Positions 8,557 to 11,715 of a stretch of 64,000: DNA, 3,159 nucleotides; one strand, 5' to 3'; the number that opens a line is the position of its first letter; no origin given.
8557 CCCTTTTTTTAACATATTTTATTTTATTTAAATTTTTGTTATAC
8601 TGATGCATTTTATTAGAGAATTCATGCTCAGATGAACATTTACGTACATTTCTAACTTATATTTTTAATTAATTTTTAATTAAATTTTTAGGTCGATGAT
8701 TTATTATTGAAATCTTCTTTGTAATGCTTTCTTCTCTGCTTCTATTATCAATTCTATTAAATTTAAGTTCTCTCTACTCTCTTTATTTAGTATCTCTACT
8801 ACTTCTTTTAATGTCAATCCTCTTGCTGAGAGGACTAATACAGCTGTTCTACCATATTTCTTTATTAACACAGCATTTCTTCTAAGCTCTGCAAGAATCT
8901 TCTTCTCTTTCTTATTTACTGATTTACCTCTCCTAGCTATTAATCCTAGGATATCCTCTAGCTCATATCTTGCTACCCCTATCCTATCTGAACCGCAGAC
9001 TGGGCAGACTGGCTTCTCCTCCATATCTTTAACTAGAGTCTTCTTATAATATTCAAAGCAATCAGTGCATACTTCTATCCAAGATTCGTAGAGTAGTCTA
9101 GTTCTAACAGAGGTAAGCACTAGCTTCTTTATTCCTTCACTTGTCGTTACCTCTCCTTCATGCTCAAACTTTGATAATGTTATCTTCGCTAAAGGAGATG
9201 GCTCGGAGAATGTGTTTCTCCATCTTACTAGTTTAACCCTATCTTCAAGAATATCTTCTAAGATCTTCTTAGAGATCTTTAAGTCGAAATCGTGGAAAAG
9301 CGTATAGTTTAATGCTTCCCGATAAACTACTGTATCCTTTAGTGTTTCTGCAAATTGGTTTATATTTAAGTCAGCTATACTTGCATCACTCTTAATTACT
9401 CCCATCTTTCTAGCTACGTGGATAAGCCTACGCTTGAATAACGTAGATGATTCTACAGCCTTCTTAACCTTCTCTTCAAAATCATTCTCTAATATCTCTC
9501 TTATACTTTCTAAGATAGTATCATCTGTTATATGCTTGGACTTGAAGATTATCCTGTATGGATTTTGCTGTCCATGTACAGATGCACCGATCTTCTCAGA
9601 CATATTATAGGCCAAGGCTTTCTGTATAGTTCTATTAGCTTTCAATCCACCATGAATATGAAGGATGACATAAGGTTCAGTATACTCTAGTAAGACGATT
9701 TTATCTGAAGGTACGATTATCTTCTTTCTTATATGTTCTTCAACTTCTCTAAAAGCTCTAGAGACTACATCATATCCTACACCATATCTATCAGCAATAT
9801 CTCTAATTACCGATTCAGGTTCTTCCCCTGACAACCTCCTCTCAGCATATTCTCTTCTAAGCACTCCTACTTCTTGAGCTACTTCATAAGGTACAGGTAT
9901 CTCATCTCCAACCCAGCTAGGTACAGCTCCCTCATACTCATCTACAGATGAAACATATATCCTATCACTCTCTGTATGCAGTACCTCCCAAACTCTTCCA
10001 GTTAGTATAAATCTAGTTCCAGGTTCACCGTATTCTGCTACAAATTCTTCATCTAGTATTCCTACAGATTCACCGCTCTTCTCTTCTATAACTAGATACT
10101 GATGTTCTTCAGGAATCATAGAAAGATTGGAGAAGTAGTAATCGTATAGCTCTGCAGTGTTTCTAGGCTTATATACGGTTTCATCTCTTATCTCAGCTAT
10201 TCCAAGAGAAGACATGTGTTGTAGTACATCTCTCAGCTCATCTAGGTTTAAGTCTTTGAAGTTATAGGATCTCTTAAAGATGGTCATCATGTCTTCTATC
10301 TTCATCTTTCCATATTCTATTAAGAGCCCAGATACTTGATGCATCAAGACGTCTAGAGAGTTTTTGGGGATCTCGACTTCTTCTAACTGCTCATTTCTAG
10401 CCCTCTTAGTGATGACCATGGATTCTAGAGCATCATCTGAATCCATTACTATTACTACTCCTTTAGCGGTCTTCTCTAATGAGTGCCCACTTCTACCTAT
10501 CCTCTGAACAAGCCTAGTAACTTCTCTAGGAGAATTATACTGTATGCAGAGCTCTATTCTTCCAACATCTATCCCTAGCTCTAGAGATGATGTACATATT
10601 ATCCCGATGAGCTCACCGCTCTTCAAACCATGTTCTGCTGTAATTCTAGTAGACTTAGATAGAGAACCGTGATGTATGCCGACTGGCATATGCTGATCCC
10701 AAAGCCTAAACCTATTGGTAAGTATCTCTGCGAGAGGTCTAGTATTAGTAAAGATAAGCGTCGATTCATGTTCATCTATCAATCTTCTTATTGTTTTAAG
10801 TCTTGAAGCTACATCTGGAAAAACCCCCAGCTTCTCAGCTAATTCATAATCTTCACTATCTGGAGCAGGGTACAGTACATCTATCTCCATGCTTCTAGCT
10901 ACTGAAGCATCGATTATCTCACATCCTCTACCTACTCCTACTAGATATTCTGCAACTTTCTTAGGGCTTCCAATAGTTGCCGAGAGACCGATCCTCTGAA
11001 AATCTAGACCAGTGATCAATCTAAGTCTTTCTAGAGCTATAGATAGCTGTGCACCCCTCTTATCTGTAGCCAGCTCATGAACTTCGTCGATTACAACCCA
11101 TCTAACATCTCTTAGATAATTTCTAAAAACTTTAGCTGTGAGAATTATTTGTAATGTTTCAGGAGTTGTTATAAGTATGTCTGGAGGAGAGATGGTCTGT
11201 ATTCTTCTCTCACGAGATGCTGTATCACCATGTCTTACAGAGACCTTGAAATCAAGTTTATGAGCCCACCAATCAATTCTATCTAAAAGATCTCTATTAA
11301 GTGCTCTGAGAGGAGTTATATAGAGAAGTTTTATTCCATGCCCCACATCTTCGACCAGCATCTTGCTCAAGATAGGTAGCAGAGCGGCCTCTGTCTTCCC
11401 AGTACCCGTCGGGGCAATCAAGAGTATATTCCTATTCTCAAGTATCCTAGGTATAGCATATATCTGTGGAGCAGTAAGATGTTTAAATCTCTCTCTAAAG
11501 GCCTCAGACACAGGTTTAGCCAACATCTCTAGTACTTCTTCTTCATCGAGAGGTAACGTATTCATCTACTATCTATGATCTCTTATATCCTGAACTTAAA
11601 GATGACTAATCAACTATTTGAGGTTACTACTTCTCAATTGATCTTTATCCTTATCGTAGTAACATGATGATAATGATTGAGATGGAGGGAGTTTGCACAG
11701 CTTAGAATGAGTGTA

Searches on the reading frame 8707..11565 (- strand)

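Call 32: search_protein_families(library=pfam, proteins=[window:8707-11565:-], max_evalue=0.00001)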
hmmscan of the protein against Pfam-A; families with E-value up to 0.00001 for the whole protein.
window:8707-11565:- (953 aa): 5 families
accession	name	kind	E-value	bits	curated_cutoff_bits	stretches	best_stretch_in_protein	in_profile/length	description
PF00270.35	DEAD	-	6.3e-36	124.1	26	1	32-199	2-161/167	DEAD/DEAH box helicase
PF08494.16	DEAD_assoc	-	1.4e-25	90.7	23.5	1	618-793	1-191/191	DEAD/H associated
PF00271.37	Helicase_C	-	6.8e-18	65.4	23.5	1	256-360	3-107/110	Helicase conserved C-terminal domain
PF19306.5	WH_Lhr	-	5.5e-15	55.6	27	1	388-542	2-162/168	Large helicase-related protein, winged helix domain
PF04851.21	ResIII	-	2e-09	38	22.5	1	29-198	3-162/164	Type III restriction enzyme, res subunit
